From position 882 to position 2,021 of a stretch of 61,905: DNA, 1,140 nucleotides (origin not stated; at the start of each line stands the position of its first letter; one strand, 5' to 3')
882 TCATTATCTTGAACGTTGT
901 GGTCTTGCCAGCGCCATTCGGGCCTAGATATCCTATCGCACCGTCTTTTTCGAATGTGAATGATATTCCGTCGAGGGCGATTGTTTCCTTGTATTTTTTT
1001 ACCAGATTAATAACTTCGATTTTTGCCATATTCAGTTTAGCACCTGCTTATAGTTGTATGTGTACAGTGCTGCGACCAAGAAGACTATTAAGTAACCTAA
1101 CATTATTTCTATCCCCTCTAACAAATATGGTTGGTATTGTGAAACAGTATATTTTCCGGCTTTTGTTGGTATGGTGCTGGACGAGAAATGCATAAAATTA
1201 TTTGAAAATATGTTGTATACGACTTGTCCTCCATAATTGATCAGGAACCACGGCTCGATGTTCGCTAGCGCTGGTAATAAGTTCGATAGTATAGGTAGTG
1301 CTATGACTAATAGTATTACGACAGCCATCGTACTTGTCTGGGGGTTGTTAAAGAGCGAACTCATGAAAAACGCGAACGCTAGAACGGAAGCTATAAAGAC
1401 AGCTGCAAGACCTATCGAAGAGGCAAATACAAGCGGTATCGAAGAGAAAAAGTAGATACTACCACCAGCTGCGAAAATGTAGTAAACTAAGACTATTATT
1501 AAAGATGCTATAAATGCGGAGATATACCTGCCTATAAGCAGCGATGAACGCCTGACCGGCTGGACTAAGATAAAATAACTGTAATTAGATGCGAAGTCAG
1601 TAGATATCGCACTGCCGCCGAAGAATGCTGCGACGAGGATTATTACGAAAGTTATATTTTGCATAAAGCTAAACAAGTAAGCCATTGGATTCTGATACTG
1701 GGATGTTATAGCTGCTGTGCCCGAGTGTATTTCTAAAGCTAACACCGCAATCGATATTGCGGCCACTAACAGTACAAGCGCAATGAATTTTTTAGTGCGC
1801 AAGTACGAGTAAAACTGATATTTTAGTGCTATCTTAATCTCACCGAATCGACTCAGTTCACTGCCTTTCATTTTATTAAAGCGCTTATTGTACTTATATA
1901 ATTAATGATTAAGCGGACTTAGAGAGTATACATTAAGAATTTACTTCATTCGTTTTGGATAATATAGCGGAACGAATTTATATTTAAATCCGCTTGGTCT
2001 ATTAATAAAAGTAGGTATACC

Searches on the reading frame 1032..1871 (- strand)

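Call 70: search_protein_families(library=pfam, proteins=[window:1032-1871:-], max_evalue=0.1)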
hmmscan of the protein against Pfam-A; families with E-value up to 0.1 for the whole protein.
window:1032-1871:- (279 aa): 4 families
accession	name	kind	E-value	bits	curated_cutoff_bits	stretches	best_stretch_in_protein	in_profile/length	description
PF12679.13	ABC2_membrane_2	-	2.5e-08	33.9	27.2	1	19-274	7-280/283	ABC-2 family transporter protein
PF12698.13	ABC2_membrane_3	-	5.2e-07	29.5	31.6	1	55-270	153-347/347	ABC-2 family transporter protein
PF12730.13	ABC2_membrane_4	-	0.042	14.3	27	1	24-190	9-175/179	ABC-2 family transporter protein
PF13346.12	ABC2_membrane_5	-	0.076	13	25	0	65-202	26-173/205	ABC-2 family transporter protein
